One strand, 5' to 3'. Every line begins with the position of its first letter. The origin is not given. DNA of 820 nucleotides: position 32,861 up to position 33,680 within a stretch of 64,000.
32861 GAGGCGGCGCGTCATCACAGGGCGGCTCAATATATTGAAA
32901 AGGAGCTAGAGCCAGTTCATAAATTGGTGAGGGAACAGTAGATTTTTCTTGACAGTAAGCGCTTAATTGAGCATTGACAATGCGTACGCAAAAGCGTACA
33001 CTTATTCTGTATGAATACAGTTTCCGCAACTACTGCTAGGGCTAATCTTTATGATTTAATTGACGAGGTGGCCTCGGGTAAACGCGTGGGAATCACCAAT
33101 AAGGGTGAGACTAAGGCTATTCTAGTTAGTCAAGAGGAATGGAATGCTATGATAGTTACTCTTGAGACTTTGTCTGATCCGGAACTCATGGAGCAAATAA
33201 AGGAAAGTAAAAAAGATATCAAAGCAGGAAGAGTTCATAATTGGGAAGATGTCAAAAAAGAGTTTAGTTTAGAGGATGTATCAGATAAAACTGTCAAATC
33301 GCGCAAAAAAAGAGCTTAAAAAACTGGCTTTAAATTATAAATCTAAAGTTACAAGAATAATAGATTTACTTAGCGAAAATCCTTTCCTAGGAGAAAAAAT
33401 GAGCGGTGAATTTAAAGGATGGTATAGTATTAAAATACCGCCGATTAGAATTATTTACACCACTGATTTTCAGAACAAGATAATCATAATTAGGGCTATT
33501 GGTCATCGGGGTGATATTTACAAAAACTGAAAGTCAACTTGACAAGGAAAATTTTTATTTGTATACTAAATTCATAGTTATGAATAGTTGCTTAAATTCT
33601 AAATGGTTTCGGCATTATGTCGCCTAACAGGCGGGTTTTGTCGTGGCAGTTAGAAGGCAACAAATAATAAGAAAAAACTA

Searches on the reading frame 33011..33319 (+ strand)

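Call 86: search_protein_families(library=pfam, proteins=[window:33011-33319:+], max_evalue=0.001)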
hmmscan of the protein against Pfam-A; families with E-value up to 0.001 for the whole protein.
window:33011-33319:+ (102 aa): 1 family
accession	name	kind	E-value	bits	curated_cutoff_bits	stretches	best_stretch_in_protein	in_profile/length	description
PF02604.26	PhdYeFM_antitox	-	2.8e-15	56.3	29.8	1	1-73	1-74/74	Antitoxin Phd_YefM, type II toxin-antitoxin system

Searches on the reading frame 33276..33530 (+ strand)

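Call 86: search_protein_families(library=pfam, proteins=[window:33276-33530:+], max_evalue=0.001)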
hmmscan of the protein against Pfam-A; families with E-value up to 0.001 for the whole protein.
window:33276-33530:+ (84 aa): 3 families
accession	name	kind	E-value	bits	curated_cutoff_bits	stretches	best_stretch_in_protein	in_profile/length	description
PF05016.21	ParE_toxin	-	1.3e-12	48.5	23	1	4-82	1-89/89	ParE toxin of type II toxin-antitoxin system, parDE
PF15781.12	ParE-like_toxin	-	1.4e-07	31.8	28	1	7-84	4-85/87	ParE-like toxin of type II bacterial toxin-antitoxin system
PF05973.20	Gp49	-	1.8e-05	25.2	23.9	1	12-74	1-69/90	Phage derived protein Gp49-like (DUF891)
